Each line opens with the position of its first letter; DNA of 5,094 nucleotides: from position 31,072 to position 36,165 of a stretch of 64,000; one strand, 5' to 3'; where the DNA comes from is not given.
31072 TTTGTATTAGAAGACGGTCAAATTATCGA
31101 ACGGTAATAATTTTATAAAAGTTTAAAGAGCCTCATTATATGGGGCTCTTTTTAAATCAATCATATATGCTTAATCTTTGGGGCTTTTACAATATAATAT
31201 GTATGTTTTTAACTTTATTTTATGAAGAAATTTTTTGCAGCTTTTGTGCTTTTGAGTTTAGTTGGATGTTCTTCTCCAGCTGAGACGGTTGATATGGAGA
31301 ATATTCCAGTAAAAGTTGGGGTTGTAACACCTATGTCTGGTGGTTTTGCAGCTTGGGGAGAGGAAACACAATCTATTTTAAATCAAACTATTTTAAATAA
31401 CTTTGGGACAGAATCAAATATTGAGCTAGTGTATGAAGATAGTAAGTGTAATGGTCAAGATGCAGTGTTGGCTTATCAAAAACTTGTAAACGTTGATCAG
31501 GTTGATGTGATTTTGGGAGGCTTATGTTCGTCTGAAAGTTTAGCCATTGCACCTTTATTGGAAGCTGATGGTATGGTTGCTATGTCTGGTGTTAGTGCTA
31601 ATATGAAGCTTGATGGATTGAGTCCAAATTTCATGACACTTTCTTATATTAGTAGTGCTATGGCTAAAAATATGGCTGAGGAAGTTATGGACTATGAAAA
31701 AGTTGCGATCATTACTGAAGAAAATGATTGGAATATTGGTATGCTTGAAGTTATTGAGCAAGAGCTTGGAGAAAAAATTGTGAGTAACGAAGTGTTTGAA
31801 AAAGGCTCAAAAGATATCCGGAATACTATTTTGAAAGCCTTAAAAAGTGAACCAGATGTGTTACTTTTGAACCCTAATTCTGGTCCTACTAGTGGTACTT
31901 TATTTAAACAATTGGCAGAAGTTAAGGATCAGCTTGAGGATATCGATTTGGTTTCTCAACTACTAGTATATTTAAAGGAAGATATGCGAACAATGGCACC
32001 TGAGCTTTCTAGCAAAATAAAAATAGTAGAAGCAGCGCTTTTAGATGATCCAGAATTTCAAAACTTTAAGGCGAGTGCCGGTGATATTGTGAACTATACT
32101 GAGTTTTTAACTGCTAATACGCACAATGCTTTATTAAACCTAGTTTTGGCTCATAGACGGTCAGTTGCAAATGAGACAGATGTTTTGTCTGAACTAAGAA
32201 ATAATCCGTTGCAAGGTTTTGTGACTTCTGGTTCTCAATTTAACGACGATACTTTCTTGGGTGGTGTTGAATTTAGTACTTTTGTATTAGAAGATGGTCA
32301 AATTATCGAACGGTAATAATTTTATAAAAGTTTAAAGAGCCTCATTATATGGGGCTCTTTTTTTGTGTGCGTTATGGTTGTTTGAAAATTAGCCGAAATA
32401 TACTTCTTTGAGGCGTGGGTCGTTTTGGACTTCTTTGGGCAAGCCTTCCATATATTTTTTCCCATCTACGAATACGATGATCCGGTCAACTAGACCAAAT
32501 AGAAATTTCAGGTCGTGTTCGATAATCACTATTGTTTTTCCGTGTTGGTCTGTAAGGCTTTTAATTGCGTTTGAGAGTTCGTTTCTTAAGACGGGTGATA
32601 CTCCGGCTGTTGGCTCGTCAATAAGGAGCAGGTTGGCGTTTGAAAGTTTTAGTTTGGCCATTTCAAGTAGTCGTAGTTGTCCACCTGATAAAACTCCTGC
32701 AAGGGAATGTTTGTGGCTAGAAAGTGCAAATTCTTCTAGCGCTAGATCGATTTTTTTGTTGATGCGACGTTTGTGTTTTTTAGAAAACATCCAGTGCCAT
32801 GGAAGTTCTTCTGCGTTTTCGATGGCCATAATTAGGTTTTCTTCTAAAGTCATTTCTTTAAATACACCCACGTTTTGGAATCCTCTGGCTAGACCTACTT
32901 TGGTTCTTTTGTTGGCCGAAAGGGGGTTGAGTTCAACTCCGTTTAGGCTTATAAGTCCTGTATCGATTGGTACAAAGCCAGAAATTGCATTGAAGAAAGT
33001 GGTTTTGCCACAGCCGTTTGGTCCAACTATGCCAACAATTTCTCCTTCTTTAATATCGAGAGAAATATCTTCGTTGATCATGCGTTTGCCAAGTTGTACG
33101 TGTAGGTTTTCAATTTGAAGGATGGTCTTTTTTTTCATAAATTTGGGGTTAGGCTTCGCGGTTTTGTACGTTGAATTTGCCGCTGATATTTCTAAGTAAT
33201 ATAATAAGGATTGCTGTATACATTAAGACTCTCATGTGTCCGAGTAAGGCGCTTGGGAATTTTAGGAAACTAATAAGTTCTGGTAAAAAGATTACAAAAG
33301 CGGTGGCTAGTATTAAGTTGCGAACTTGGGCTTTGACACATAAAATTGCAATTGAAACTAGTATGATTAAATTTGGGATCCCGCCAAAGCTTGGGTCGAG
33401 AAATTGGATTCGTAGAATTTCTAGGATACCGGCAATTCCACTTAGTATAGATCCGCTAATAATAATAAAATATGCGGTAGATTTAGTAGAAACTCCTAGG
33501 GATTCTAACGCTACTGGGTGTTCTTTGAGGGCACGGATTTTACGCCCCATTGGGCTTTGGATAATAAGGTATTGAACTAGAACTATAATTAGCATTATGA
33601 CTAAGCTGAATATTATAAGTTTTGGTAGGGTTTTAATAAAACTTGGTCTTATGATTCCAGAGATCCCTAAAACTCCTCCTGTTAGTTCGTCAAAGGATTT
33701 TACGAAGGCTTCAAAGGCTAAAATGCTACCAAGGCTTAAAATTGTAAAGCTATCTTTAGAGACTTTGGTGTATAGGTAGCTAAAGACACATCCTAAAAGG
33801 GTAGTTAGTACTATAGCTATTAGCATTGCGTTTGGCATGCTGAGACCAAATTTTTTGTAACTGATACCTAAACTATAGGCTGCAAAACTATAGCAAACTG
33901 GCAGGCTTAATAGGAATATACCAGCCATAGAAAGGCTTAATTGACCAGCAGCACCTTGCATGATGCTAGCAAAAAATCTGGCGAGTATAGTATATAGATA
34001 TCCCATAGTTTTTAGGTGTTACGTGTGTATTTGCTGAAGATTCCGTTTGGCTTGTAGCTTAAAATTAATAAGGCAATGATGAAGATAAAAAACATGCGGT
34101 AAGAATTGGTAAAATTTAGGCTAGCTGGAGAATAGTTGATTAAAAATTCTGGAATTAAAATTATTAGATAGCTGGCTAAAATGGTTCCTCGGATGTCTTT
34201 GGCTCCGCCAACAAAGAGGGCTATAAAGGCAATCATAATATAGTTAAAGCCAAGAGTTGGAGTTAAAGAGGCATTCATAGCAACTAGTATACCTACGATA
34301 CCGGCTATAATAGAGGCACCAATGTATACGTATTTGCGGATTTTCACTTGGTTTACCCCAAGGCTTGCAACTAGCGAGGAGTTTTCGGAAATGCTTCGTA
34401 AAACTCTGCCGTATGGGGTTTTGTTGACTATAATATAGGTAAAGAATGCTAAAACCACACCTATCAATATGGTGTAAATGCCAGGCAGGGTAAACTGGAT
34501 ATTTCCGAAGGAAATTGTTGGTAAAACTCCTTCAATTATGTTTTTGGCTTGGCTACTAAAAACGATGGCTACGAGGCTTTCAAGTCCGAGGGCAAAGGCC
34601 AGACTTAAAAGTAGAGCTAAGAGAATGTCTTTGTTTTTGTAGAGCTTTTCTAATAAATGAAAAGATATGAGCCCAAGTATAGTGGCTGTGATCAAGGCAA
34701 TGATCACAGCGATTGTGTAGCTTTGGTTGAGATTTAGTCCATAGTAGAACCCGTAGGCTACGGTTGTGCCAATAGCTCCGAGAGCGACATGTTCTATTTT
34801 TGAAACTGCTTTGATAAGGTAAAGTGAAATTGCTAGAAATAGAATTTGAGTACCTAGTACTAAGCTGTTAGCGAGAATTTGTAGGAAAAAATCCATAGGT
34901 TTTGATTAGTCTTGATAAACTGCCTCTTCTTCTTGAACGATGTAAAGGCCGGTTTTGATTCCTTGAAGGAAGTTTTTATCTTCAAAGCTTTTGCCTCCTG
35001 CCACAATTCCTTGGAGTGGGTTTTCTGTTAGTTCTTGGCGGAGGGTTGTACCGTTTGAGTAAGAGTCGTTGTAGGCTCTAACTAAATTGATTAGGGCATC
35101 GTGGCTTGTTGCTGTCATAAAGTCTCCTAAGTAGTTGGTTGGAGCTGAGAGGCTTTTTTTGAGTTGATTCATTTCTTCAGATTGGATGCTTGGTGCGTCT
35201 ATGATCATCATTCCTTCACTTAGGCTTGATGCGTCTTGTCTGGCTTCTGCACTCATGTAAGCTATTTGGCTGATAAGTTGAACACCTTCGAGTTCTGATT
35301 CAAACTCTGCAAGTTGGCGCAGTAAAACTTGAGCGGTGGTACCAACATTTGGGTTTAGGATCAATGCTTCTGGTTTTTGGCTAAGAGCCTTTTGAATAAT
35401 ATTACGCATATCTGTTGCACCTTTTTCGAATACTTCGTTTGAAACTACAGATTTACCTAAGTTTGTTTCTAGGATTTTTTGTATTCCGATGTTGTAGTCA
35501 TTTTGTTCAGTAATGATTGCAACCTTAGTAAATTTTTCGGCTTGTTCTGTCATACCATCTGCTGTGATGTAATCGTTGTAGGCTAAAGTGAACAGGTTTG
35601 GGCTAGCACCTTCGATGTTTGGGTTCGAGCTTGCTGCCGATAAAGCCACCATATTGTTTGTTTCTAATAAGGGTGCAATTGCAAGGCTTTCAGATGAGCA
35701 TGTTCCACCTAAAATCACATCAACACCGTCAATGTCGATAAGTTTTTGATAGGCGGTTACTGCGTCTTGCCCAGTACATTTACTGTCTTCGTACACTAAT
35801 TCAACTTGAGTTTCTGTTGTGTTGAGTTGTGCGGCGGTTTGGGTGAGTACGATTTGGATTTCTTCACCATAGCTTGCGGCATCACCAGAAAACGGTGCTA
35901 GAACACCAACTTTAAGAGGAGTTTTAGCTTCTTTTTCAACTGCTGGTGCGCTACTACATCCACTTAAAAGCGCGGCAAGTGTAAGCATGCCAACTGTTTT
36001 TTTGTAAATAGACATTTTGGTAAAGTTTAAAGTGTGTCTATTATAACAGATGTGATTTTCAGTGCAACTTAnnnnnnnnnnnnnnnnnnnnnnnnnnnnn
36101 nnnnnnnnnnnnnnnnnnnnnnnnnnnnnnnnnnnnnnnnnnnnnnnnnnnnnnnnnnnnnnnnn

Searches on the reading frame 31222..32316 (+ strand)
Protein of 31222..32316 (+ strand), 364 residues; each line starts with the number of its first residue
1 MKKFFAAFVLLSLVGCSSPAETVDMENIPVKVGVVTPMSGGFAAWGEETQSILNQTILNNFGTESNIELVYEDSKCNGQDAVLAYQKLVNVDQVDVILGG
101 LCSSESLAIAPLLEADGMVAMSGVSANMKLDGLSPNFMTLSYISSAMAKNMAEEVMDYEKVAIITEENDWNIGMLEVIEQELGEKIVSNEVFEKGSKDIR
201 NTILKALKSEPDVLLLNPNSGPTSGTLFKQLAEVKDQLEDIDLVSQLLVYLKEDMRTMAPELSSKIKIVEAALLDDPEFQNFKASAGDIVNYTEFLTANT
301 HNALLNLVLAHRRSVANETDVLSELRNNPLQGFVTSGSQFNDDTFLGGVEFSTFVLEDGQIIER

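Call 38: search_protein_families(library=pfam, proteins=[window:31222-32316:+], max_evalue=0.001)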
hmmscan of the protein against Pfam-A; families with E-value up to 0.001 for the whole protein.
window:31222-32316:+ (364 aa): 3 families
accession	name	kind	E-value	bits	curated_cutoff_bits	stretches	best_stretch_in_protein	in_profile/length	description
PF13458.12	Peripla_BP_6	-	1.5e-25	91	31.7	1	29-268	1-245/343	Periplasmic binding protein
PF01094.35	ANF_receptor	-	1.9e-10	40.7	25.4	1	63-234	21-200/353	Receptor family ligand binding region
PF13433.12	Peripla_BP_5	-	1.3e-05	24.9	27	1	30-246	1-223/363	Periplasmic binding protein domain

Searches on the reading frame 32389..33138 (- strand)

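Call 38: search_protein_families(library=pfam, proteins=[window:32389-33138:-], max_evalue=0.001)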
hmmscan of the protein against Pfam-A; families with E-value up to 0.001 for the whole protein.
window:32389-33138:- (249 aa): 5 families
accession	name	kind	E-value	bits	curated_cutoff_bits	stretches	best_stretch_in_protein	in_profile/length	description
PF00005.33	ABC_tran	-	2.1e-28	100.1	25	1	23-178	2-137/137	ABC transporter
PF13304.12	AAA_21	-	1.7e-08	35.3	27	1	34-61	1-40/304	AAA domain, putative AbiEii toxin, Type IV TA system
PF02463.25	SMC_N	-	2.2e-07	31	40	1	9-205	2-195/220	RecF/RecN/SMC N terminal domain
PF13476.12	AAA_23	-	1.7e-05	26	27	1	24-53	14-40/201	AAA domain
PF13175.12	AAA_15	-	6.5e-05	23.2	32.1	0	23-55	15-46/374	AAA ATPase domain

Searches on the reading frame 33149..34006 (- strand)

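Call 38: search_protein_families(library=pfam, proteins=[window:33149-34006:-], max_evalue=0.001)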
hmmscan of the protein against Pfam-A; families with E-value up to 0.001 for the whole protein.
window:33149-34006:- (285 aa): 1 family
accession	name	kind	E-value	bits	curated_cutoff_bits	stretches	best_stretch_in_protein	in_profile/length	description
PF02653.21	BPD_transp_2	-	1e-17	64.6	26.8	1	7-270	5-268/269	Branched-chain amino acid transport system / permease component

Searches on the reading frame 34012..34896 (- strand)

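Call 39: search_protein_families(library=pfam, proteins=[window:34012-34896:-], max_evalue=0.001)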
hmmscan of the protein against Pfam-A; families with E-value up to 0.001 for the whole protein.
window:34012-34896:- (294 aa): 1 family
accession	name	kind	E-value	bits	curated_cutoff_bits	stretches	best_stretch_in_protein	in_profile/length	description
PF02653.21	BPD_transp_2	-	7.2e-22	78.2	26.8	1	8-279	2-269/269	Branched-chain amino acid transport system / permease component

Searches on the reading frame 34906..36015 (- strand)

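Call 25: search_protein_families(library=pfam, proteins=[window:34906-36015:-], max_evalue=0.001)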
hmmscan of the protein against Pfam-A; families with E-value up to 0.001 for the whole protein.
window:34906-36015:- (369 aa): 3 families
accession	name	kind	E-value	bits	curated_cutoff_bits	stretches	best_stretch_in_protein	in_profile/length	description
PF13458.12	Peripla_BP_6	-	9.1e-32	111.5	31.7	1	33-251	1-226/343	Periplasmic binding protein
PF01094.35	ANF_receptor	-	5.6e-16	59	25.4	1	68-322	22-297/353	Receptor family ligand binding region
PF13433.12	Peripla_BP_5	-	7.7e-09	35.6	27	1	34-243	1-216/363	Periplasmic binding protein domain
